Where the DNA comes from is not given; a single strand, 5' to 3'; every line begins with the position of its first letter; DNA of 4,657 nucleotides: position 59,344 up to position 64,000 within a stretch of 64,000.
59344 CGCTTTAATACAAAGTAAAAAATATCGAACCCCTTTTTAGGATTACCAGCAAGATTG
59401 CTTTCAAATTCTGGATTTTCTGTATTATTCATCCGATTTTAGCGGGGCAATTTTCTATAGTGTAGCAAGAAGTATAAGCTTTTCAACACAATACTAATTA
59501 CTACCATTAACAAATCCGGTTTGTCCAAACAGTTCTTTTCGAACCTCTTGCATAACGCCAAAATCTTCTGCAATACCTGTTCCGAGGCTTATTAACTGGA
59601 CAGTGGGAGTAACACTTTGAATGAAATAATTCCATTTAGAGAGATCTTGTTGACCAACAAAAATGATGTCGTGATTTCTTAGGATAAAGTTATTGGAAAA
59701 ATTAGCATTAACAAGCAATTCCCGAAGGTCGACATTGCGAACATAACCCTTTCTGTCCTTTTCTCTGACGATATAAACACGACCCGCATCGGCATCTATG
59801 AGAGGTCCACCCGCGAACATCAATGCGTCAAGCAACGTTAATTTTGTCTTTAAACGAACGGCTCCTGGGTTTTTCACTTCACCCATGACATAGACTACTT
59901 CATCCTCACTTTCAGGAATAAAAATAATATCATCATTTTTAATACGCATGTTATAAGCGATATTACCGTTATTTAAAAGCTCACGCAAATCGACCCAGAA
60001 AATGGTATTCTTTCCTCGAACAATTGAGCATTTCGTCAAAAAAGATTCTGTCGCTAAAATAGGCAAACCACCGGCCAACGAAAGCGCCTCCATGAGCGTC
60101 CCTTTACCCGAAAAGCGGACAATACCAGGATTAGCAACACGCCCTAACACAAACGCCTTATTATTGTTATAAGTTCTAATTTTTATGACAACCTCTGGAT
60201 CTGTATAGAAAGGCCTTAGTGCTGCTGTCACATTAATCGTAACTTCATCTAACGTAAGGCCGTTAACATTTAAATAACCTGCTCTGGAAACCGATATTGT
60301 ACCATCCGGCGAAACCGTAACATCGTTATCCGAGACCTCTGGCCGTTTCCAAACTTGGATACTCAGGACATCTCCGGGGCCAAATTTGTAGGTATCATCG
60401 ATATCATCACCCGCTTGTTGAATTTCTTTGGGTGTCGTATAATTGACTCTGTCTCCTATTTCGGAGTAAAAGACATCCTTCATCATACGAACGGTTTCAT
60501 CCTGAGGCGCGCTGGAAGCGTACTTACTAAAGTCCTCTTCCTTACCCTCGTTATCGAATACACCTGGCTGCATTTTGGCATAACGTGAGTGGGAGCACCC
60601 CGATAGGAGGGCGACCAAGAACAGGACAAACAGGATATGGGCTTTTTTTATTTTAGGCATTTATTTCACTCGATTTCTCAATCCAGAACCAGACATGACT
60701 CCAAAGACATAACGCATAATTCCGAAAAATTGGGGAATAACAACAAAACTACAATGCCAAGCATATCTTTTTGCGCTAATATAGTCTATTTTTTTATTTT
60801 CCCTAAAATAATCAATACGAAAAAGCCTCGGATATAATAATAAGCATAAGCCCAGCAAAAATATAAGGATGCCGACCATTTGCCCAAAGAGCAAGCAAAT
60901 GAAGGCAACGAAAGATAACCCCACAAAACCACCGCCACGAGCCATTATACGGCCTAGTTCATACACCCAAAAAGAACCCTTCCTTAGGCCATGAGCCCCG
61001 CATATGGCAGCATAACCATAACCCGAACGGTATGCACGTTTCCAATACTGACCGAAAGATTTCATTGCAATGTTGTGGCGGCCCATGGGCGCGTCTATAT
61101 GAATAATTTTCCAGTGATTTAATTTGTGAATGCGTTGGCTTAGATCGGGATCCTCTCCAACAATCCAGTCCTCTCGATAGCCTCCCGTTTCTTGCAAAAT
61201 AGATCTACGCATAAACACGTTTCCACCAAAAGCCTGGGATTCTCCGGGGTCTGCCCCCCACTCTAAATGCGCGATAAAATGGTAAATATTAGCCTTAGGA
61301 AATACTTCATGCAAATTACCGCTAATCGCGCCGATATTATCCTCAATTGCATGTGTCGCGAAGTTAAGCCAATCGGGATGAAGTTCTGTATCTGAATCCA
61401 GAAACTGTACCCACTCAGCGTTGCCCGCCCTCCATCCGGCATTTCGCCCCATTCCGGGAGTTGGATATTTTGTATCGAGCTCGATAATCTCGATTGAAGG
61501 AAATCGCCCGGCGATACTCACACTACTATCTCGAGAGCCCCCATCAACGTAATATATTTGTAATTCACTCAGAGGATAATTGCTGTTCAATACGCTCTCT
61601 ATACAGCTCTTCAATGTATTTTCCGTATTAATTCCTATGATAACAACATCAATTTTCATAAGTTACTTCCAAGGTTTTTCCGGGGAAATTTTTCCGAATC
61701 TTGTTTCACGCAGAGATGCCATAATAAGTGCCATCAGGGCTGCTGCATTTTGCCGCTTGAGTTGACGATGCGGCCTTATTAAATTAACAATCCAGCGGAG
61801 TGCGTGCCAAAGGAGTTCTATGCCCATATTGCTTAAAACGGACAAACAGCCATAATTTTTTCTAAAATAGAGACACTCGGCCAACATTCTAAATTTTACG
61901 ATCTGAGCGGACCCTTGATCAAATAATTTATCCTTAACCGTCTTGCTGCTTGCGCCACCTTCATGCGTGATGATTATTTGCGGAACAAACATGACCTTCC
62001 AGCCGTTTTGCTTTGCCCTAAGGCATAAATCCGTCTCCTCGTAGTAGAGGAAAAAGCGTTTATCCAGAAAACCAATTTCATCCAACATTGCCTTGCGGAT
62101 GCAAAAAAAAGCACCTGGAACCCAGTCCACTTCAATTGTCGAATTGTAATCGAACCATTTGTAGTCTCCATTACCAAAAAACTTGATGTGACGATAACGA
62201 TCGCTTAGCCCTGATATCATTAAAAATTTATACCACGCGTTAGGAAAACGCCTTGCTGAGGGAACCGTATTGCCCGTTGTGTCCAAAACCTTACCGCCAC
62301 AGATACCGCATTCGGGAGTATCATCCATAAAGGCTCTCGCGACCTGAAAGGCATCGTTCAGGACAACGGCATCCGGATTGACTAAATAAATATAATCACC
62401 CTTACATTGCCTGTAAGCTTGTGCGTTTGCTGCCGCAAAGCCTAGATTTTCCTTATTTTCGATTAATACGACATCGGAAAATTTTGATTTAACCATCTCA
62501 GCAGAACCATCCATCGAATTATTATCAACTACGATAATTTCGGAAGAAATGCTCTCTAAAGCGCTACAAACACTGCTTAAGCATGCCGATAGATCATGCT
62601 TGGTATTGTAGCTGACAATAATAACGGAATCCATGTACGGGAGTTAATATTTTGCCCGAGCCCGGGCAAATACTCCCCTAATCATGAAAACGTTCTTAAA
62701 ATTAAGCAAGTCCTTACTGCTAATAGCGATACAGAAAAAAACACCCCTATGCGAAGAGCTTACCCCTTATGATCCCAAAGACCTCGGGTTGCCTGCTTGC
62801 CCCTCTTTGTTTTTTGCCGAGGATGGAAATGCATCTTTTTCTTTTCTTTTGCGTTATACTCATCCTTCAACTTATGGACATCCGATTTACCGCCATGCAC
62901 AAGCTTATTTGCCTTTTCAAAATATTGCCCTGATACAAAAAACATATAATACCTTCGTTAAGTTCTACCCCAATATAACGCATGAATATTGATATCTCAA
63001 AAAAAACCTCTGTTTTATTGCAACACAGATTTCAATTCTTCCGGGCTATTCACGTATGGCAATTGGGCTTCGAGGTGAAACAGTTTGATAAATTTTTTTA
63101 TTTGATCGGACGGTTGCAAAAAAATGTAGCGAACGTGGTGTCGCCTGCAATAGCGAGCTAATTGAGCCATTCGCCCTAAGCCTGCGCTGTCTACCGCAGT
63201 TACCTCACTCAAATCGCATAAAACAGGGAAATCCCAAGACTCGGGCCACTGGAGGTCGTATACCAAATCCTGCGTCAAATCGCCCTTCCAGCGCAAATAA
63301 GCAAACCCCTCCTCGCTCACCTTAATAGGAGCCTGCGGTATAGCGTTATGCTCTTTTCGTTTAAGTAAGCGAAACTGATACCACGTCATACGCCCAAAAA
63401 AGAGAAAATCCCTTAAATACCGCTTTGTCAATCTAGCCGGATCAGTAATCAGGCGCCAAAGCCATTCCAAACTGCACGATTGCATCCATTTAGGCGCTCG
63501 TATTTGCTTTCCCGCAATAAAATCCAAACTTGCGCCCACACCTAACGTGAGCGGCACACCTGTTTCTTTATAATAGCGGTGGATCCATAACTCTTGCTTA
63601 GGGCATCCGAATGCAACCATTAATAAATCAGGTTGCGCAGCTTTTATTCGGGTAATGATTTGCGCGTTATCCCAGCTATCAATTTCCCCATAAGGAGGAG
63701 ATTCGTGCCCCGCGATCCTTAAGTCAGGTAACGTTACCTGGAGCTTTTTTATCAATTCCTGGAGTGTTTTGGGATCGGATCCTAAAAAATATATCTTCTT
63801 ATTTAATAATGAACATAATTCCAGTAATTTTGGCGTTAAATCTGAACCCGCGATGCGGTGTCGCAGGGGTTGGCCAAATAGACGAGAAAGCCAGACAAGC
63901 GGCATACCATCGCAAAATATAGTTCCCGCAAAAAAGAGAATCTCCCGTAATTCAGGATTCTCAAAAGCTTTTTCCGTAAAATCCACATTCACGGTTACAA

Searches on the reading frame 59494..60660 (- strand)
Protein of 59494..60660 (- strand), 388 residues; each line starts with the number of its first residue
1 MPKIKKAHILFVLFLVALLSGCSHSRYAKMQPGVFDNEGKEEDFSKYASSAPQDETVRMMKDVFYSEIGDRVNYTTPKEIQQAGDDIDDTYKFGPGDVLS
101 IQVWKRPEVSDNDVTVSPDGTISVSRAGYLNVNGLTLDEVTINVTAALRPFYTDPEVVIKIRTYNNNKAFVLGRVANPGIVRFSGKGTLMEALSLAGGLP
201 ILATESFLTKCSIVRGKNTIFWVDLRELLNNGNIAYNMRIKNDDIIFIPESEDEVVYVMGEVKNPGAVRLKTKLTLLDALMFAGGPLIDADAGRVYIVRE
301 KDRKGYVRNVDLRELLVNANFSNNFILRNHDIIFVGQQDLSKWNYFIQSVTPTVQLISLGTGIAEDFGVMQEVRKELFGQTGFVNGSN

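Call 49: search_protein_families(library=pfam, proteins=[window:59494-60660:-], max_evalue=0.01)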
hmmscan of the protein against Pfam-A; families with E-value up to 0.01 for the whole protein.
window:59494-60660:- (388 aa): 4 families
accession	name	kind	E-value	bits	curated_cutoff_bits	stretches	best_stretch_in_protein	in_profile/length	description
PF10531.15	SLBB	-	1.6e-23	82.7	27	2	255-300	1-46/55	SLBB domain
PF22461.2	SLBB_2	-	7.2e-22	77.7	27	2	256-335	3-79/79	SLBB domain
PF02563.21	Poly_export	-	2.5e-19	69.7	28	1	88-161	4-76/77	Polysaccharide biosynthesis/export protein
PF21398.2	PG_binding_5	-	0.0048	17.3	24.1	0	236-252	30-46/67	Putative peptidoglycan-binding domain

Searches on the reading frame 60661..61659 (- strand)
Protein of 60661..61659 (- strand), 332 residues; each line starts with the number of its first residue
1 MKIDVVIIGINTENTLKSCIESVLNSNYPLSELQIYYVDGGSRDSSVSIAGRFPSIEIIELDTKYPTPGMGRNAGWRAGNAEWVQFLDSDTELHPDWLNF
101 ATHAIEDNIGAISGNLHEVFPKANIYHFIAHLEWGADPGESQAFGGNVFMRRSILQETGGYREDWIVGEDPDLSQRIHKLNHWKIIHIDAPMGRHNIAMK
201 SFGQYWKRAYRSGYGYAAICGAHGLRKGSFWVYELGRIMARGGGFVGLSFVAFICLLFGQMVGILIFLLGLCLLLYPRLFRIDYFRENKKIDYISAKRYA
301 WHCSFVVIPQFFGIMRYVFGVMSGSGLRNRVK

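Call 49: search_protein_families(library=pfam, proteins=[window:60661-61659:-], max_evalue=0.01)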
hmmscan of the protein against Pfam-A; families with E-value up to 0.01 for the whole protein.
window:60661-61659:- (332 aa): 5 families
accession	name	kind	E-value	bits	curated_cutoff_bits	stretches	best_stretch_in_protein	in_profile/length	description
PF00535.33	Glycos_transf_2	-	4.9e-18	66.1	23.3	1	5-128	2-127/168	Glycosyl transferase family 2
PF13632.12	Glyco_trans_2_3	-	4.8e-12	46.5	27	1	83-275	1-194/198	Glycosyl transferase family group 2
PF13641.12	Glyco_tranf_2_3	-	2.4e-06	28.1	27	1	5-212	5-227/230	Glycosyltransferase like family 2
PF13506.12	Glyco_transf_21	-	5.5e-05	23.1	21.7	1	75-211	25-171/174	Glycosyl transferase family 21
PF10111.15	Glyco_tranf_2_2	-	0.0083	16.1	27.3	0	19-101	15-102/276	Glycosyltransferase like family 2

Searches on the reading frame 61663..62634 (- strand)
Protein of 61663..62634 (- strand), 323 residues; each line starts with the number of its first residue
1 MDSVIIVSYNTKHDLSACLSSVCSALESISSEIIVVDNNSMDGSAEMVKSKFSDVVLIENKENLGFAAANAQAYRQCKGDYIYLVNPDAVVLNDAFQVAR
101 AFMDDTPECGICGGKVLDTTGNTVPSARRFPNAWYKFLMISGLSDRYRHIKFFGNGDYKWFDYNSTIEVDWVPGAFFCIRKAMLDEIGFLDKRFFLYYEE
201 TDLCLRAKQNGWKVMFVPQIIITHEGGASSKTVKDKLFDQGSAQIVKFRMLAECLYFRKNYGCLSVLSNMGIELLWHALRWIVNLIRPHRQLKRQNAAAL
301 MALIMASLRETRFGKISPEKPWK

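Call 49: search_protein_families(library=pfam, proteins=[window:61663-62634:-], max_evalue=0.01)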
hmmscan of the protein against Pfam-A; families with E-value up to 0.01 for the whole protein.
window:61663-62634:- (323 aa): 4 families
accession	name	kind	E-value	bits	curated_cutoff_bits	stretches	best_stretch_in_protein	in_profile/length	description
PF00535.33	Glycos_transf_2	-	8.7e-22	78.3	23.3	1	3-129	1-129/168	Glycosyl transferase family 2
PF13641.12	Glyco_tranf_2_3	-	1.6e-18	68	27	1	3-231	4-218/230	Glycosyltransferase like family 2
PF13632.12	Glyco_trans_2_3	-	1.2e-10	42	27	1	81-283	1-172/198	Glycosyl transferase family group 2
PF13704.12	Glyco_tranf_2_4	-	0.0005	20.9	27.5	1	30-93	19-86/98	Glycosyl transferase family 2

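Call 63: find_encoding_contigs(protein=window:61663-62634:-, flank=10000, max_places=1)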
Protein window:61663-62634:- (323 aa): 24 contigs read that carry it; 1 place shown.
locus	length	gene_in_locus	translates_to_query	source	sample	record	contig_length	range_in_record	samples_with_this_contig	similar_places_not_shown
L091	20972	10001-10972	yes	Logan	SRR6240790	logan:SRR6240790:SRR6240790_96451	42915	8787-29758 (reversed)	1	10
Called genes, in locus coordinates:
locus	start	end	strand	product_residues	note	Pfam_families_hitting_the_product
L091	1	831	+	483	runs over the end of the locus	PF01590:GAF, PF13185:GAF_2, PF13492:GAF_3 (weak), PF07228:SpoIIE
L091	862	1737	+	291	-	PF03755:YicC-like_N, PF08340:YicC-like_C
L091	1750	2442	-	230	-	-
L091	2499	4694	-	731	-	-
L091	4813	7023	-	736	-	-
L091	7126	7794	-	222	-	-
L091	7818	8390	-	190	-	PF07963:N_methyl (weak)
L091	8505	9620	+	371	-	PF03808:Glyco_tran_WecG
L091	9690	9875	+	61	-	-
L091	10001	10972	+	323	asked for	PF00535:Glycos_transf_2, PF13641:Glyco_tranf_2_3, PF13632:Glyco_trans_2_3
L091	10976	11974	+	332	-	PF00535:Glycos_transf_2, PF13641:Glyco_tranf_2_3 (weak), PF13632:Glyco_trans_2_3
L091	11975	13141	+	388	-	PF02563:Poly_export, PF10531:SLBB, PF22461:SLBB_2 (weak), PF10531:SLBB, PF22461:SLBB_2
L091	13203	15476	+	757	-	-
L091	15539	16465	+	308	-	PF13692:Glyco_trans_1_4, PF00534:Glycos_transf_1, PF13524:Glyco_trans_1_2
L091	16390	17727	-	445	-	PF01979:Amidohydro_1, PF12890:DHOase, PF07969:Amidohydro_3 (weak)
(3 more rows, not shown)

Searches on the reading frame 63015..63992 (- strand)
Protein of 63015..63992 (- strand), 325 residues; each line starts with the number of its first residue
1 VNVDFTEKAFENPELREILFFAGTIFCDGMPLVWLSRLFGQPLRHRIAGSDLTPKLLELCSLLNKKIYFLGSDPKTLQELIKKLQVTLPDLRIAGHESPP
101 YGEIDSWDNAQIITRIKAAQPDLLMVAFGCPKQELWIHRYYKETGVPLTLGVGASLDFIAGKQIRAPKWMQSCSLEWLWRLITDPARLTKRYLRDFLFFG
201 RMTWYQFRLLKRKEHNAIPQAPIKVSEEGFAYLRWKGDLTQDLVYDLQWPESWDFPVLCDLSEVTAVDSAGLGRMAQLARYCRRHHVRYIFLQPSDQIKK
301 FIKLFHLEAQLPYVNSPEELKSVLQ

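Call 49: search_protein_families(library=pfam, proteins=[window:63015-63992:-], max_evalue=0.01)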
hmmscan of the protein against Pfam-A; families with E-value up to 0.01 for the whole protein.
window:63015-63992:- (325 aa): 3 families
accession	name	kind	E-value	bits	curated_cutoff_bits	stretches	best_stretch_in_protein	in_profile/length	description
PF03808.19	Glyco_tran_WecG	-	1.6e-59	201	27.4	1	24-192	3-168/168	Glycosyl transferase WecG/TagA/CpsF family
PF13466.11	STAS_2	-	1.4e-05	25.6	29.2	1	256-305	28-77/80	STAS domain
PF01740.26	STAS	-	3.5e-05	24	22.6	1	256-311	42-97/106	STAS domain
